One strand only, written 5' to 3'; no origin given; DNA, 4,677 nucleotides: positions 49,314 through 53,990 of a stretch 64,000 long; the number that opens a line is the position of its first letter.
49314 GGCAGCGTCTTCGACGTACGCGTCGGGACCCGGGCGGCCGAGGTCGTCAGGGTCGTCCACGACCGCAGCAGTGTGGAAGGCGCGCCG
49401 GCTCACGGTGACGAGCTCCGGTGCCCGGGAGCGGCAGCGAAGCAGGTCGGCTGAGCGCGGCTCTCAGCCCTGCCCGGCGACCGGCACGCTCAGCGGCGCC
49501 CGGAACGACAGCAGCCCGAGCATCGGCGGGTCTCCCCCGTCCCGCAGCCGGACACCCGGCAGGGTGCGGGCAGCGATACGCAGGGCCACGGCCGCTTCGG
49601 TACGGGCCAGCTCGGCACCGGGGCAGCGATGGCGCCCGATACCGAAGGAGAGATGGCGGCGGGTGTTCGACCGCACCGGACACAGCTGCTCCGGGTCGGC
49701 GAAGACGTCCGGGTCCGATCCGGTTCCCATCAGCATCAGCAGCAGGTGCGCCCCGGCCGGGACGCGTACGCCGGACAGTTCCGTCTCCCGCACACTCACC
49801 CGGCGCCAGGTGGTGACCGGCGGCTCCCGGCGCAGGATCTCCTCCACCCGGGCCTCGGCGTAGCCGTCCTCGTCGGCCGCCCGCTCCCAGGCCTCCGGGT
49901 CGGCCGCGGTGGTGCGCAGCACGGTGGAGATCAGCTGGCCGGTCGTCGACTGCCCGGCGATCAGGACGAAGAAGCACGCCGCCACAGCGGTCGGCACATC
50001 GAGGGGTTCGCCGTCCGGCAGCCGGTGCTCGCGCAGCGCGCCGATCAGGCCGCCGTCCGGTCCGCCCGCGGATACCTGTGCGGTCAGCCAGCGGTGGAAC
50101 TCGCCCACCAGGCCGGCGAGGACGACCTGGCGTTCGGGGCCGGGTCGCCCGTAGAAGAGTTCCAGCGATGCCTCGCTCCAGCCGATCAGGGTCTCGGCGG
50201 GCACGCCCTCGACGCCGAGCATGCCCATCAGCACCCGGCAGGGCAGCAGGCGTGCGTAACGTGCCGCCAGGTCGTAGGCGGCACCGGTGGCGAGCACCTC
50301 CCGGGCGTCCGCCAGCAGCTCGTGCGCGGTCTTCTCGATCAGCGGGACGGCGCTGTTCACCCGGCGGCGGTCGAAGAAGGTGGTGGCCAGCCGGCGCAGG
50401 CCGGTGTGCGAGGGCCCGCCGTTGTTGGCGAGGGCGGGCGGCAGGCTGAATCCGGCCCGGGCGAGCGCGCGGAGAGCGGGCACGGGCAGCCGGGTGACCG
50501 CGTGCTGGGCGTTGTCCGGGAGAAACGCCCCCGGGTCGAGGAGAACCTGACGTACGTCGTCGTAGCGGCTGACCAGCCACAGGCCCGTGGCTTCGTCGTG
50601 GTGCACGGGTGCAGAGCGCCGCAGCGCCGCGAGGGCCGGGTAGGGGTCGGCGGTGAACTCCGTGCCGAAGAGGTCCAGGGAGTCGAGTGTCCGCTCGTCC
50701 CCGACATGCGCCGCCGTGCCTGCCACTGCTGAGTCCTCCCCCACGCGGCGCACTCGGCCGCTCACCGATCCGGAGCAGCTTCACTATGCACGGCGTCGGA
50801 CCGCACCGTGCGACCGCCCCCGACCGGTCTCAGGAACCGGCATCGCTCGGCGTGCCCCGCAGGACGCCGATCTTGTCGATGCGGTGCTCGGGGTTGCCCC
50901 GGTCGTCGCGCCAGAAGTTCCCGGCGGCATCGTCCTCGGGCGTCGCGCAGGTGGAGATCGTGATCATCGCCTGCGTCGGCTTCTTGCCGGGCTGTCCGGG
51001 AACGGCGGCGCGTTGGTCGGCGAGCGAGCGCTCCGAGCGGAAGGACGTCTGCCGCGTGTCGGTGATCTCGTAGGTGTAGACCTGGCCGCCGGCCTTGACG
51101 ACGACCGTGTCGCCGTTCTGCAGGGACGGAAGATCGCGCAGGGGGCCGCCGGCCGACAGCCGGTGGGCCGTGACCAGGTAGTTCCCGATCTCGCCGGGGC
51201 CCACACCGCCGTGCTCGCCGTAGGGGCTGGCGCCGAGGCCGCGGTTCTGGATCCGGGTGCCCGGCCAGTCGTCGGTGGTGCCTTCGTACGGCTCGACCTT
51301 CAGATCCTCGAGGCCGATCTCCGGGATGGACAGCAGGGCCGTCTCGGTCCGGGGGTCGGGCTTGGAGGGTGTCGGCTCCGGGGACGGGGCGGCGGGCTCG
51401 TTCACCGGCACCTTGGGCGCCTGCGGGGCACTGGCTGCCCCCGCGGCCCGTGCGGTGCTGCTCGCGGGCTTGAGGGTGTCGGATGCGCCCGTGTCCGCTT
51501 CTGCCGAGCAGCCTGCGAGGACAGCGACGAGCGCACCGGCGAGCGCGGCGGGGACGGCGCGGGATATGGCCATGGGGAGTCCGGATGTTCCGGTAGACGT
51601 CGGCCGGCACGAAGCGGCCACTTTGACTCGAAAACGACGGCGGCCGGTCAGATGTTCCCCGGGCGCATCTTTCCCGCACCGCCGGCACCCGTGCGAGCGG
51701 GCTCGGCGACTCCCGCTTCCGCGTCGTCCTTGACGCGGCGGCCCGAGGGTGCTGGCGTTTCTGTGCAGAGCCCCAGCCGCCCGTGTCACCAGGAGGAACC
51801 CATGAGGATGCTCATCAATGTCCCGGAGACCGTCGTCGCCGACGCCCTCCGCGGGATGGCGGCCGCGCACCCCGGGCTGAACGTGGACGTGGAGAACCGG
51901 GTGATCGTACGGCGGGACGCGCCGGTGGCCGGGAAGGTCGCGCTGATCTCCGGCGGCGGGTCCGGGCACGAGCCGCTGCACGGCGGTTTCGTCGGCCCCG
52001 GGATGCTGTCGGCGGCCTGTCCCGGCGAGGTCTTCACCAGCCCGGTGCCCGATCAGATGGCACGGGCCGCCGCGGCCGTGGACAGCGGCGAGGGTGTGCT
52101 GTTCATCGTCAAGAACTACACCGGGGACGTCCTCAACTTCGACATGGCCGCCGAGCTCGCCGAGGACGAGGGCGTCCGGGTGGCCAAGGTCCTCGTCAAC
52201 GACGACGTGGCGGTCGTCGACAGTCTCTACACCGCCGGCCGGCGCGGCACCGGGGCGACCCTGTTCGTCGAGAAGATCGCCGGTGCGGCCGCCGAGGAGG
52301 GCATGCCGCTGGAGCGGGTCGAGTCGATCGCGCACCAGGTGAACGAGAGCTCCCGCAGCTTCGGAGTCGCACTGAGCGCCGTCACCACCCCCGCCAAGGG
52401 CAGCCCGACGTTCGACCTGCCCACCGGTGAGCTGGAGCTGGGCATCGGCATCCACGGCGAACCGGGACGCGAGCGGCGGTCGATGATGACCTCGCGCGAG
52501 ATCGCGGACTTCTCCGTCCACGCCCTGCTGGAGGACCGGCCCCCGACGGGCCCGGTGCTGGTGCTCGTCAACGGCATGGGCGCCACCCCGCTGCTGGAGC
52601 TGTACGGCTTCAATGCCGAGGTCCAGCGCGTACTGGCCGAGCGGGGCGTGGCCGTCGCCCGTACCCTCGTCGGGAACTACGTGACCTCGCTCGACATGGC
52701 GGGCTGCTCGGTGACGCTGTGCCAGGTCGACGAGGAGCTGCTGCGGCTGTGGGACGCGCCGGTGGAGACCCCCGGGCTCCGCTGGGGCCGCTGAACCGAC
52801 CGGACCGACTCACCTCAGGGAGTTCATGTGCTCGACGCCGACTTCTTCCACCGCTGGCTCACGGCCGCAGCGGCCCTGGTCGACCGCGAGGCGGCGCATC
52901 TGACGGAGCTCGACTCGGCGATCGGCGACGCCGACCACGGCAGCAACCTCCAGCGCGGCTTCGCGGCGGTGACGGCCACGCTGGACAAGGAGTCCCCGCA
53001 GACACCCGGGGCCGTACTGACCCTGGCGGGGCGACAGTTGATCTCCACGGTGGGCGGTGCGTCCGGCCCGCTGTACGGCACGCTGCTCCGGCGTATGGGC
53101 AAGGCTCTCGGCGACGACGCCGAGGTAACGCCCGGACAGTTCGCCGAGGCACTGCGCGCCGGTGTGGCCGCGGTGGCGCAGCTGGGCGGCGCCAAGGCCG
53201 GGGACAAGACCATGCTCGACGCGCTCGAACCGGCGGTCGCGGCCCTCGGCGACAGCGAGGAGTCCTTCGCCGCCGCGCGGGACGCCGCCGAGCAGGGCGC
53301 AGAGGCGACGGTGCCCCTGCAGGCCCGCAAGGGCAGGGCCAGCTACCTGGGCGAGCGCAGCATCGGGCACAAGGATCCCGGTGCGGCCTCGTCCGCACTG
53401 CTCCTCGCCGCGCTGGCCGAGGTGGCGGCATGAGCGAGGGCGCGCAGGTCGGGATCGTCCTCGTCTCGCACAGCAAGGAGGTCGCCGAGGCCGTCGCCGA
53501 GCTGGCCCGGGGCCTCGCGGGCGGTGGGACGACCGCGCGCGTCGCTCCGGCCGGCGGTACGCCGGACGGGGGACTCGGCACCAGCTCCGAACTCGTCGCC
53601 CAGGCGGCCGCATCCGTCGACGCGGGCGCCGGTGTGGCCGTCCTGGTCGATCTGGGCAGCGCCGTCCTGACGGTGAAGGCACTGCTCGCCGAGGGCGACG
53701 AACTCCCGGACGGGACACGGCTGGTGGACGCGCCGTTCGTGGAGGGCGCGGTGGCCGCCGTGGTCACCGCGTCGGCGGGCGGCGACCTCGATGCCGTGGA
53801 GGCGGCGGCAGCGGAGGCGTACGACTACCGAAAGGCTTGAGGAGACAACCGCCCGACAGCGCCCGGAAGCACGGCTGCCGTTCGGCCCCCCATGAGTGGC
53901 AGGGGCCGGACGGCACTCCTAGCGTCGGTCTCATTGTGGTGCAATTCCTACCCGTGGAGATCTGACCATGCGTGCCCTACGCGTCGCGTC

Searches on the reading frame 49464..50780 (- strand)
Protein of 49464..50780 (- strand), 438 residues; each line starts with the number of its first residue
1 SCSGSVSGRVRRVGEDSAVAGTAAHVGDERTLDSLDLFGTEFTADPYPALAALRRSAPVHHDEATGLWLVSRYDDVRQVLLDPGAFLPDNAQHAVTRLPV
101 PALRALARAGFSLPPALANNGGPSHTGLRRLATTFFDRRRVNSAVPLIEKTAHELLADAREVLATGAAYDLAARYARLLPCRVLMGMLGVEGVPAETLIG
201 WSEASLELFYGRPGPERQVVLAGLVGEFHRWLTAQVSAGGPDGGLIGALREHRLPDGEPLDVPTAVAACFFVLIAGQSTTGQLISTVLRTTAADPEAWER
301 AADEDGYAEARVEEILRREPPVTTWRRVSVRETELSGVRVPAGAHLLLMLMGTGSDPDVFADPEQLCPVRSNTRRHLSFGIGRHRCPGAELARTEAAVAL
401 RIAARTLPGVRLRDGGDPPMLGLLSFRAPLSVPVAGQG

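Call 11: search_protein_families(library=pfam, proteins=[window:49464-50780:-], max_evalue=0.001)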
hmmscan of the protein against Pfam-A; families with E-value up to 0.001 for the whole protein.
window:49464-50780:- (438 aa): 1 family
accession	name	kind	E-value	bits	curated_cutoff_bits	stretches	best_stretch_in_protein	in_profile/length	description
PF00067.27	p450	-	3e-18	66.3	22.8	1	307-400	323-425/462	Cytochrome P450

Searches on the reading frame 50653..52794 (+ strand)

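Call 11: search_protein_families(library=pfam, proteins=[window:50653-52794:+], max_evalue=0.001)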
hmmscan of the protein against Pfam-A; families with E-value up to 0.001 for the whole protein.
window:50653-52794:+ (713 aa): 1 family
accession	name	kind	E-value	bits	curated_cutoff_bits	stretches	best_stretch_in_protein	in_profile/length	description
PF02733.22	Dak1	-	1.8e-125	418.5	31.4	1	400-707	1-312/313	Dak1 domain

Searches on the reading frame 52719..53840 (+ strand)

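Call 11: search_protein_families(library=pfam, proteins=[window:52719-53840:+], max_evalue=0.001)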
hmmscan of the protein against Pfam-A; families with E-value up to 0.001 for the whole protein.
window:52719-53840:+ (373 aa): 1 family
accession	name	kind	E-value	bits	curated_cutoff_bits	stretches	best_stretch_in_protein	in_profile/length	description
PF03610.21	EIIA-man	-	5.2e-25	88.3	21.4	1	245-360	1-115/116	PTS system fructose IIA component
